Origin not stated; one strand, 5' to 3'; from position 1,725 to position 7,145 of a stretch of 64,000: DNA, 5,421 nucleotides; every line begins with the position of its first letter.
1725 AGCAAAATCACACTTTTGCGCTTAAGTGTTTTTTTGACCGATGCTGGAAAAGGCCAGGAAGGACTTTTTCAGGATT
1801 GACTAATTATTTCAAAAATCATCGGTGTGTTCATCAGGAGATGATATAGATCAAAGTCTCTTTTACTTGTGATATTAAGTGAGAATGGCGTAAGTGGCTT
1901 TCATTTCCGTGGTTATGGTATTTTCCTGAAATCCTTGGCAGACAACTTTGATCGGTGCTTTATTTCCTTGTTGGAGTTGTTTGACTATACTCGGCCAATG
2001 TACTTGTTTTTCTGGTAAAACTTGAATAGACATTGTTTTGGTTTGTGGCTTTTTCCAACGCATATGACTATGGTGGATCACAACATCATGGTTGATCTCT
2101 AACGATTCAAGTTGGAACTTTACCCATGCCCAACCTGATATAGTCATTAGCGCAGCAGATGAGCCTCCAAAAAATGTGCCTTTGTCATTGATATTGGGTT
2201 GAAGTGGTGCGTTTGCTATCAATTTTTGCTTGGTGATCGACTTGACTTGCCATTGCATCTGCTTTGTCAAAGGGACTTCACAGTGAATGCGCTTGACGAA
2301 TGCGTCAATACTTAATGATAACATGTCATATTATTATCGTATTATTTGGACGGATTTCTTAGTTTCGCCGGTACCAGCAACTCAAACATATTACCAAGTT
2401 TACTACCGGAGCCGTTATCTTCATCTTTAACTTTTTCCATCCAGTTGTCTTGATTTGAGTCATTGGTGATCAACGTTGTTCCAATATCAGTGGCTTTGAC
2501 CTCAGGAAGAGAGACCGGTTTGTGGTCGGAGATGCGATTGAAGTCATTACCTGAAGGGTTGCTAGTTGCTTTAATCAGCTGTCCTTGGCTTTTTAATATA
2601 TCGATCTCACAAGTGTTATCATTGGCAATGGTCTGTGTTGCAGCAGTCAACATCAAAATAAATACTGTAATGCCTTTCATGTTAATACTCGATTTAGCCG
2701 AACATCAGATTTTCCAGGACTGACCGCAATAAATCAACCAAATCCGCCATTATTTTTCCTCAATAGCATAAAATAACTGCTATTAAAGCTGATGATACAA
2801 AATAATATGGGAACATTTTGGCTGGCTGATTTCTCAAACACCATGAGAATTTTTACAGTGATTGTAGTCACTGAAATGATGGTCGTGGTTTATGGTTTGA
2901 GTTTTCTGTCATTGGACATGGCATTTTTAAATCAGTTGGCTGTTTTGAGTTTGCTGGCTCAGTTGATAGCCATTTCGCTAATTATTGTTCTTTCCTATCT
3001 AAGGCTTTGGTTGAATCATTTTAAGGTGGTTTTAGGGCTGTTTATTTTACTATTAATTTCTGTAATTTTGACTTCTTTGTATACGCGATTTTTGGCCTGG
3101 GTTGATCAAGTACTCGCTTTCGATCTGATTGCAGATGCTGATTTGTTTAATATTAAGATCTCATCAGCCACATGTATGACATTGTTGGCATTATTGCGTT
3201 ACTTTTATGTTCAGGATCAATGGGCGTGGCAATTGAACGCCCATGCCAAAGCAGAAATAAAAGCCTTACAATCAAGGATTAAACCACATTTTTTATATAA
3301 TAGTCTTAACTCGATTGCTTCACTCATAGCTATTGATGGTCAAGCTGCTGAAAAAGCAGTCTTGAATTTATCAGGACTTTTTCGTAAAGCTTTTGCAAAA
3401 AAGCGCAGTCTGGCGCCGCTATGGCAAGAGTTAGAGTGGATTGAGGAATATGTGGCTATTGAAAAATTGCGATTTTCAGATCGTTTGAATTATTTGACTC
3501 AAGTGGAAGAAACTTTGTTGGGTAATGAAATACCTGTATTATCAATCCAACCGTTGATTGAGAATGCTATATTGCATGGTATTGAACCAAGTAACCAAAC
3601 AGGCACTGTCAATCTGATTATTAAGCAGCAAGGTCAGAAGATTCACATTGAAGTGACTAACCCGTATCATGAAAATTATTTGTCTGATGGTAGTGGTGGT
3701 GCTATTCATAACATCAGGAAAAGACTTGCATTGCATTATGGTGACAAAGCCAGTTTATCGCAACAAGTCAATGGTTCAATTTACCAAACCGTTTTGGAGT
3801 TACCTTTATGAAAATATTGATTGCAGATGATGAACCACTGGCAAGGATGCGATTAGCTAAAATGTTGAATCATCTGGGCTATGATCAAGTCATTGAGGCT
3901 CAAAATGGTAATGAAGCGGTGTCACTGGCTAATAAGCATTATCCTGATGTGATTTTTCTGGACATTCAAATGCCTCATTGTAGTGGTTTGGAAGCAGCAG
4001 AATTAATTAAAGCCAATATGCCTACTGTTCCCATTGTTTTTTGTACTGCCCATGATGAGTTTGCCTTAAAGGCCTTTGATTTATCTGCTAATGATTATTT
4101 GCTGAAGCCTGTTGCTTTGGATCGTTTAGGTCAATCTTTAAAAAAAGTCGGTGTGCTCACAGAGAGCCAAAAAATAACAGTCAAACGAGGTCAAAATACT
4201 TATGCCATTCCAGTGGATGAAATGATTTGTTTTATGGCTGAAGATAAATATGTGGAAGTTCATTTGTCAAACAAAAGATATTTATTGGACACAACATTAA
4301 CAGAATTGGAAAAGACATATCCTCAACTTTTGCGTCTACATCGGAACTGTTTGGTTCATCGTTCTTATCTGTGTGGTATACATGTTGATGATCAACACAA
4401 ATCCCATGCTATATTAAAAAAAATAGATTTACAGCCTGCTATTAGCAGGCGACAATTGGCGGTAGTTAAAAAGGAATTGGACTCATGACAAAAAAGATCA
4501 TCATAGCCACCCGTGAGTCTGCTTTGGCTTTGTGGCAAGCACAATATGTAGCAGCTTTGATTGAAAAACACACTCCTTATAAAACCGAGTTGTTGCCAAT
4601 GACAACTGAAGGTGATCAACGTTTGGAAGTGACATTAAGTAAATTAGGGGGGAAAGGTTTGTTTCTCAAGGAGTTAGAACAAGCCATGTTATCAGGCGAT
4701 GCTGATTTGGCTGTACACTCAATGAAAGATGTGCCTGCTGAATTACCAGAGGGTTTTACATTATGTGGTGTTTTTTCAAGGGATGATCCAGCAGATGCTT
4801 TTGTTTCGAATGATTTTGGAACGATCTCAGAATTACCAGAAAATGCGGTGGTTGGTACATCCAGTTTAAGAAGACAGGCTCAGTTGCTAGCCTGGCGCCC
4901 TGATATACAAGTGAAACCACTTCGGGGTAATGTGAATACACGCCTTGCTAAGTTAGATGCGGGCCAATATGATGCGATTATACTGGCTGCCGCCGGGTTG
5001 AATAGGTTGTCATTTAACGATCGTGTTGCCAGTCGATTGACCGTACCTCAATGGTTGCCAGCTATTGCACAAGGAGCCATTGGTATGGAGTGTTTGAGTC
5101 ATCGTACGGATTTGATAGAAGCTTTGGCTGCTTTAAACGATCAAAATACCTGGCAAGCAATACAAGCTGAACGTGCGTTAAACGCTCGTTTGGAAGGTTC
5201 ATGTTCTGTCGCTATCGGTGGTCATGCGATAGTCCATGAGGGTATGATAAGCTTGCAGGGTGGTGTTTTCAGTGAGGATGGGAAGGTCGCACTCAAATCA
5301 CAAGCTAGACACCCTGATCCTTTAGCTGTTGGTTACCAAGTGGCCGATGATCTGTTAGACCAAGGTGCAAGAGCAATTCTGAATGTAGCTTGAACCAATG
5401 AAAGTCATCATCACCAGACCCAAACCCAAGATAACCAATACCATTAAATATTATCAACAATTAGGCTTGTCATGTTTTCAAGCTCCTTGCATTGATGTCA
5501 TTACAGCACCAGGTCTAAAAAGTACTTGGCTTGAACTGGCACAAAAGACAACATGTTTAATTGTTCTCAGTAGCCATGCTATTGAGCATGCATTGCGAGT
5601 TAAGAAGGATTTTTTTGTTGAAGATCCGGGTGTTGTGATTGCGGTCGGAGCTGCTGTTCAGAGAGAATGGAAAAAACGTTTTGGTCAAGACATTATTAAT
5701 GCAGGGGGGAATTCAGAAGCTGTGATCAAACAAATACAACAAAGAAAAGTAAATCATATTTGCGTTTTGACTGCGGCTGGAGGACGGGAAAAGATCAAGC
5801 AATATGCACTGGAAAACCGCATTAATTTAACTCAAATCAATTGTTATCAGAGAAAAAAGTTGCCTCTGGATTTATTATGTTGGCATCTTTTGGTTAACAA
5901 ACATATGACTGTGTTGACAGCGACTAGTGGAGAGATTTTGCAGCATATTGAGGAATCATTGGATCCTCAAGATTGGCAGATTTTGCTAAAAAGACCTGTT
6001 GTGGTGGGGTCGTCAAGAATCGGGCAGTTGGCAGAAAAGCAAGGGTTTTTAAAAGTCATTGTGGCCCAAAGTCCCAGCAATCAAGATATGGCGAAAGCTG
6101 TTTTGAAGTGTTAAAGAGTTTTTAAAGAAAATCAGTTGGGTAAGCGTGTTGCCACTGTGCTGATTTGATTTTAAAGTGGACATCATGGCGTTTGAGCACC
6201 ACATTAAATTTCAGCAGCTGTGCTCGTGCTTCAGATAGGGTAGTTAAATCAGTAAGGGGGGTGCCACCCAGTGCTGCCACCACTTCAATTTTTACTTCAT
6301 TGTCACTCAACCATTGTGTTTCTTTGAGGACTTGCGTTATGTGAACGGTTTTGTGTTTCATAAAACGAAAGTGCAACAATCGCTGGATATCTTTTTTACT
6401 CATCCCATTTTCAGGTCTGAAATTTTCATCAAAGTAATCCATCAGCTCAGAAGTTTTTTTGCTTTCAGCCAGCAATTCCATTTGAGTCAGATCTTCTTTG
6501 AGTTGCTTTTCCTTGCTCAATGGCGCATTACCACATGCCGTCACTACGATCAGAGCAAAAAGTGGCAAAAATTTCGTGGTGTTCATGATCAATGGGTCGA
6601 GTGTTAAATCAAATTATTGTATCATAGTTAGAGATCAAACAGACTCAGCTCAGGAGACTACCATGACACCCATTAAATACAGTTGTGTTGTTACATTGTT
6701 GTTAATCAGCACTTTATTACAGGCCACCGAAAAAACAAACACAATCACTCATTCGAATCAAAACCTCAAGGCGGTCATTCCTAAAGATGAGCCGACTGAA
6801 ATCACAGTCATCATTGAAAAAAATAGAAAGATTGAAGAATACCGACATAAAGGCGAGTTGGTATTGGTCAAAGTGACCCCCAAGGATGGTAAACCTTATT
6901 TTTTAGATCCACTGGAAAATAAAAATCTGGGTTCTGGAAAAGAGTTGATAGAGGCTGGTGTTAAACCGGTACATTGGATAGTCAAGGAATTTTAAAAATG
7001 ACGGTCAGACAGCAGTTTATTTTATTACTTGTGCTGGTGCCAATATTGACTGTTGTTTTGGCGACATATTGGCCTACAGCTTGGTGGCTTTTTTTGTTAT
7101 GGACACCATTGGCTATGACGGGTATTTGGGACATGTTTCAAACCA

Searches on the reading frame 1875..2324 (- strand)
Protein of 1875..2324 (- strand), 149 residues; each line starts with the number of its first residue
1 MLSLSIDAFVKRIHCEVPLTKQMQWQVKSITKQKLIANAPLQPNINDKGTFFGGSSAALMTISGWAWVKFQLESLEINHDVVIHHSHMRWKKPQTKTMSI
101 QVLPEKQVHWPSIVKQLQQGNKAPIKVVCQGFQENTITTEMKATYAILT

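Call 65: search_protein_families(library=pfam, proteins=[window:1875-2324:-], max_evalue=0.001)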
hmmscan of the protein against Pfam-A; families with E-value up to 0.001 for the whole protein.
window:1875-2324:- (149 aa): 1 family
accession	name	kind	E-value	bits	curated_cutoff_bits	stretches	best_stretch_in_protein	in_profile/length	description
PF09500.16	YiiD_C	-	7.9e-34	117.1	27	1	9-148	4-143/144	Putative thioesterase (yiiD_Cterm)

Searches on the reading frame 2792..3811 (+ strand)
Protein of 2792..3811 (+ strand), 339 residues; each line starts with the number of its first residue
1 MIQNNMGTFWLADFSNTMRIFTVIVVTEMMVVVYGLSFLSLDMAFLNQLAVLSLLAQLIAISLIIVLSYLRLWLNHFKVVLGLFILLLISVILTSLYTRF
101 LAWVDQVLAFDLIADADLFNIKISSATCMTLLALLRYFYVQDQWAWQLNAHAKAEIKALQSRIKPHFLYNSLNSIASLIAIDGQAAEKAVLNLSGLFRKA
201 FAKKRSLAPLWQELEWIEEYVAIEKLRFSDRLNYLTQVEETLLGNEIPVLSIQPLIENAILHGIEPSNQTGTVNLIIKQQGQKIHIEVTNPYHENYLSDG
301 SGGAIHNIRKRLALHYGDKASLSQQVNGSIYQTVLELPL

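Call 65: search_protein_families(library=pfam, proteins=[window:2792-3811:+], max_evalue=0.001)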
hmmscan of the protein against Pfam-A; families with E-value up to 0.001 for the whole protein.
window:2792-3811:+ (339 aa): 1 family
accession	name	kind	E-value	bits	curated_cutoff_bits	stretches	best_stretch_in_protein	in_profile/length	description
PF06580.19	His_kinase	-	3.1e-24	85.5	25.2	1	154-232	1-81/81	Histidine kinase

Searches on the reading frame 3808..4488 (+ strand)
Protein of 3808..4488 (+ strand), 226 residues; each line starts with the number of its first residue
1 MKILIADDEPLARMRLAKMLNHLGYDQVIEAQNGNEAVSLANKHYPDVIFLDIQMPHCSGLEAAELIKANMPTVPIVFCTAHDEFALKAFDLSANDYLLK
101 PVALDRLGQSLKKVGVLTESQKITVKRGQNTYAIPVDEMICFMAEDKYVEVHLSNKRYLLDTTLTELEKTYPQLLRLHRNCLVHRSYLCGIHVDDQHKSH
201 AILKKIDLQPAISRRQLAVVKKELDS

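Call 65: search_protein_families(library=pfam, proteins=[window:3808-4488:+], max_evalue=0.001)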
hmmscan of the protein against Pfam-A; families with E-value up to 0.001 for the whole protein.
window:3808-4488:+ (226 aa): 2 families
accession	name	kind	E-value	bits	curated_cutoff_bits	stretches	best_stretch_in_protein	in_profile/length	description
PF00072.30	Response_reg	-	1.1e-29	103.3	30.2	1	3-111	1-110/111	Response regulator receiver domain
PF04397.21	LytTR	-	1e-15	58.2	22.6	1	130-224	2-97/98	LytTr DNA-binding domain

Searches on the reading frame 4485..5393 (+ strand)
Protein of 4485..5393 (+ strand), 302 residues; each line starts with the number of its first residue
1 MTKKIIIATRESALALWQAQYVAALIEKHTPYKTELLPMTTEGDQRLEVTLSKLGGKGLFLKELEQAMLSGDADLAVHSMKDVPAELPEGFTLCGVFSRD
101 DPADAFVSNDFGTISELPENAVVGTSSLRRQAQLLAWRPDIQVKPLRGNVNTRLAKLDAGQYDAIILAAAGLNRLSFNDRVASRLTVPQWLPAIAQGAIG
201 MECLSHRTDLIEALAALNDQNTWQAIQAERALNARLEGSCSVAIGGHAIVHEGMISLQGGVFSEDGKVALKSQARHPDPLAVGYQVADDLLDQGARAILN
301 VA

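Call 65: search_protein_families(library=pfam, proteins=[window:4485-5393:+], max_evalue=0.001)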
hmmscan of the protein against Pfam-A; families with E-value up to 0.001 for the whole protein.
window:4485-5393:+ (302 aa): 2 families
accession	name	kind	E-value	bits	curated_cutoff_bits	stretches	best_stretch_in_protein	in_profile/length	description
PF01379.25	Porphobil_deam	-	2.9e-80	269.1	22.1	1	5-210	1-205/207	Porphobilinogen deaminase, dipyromethane cofactor binding domain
PF03900.20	Porphobil_deamC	-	9.6e-14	52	26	1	223-291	1-73/74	Porphobilinogen deaminase, C-terminal domain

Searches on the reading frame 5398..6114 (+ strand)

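Call 65: search_protein_families(library=pfam, proteins=[window:5398-6114:+], max_evalue=0.001)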
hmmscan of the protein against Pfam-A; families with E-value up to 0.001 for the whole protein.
window:5398-6114:+ (238 aa): 1 family
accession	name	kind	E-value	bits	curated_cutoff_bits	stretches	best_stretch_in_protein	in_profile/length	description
PF02602.20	HEM4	-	2e-15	57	27.5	1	18-232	6-230/231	Uroporphyrinogen-III synthase HemD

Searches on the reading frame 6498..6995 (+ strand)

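Call 65: search_protein_families(library=pfam, proteins=[window:6498-6995:+], max_evalue=0.001)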
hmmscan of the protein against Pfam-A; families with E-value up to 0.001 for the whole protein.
window:6498-6995:+ (165 aa): 1 family
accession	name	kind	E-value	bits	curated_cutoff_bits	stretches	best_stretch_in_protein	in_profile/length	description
PF11191.13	DUF2782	-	2e-12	47.5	26.8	1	99-165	22-88/88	Protein of unknown function (DUF2782)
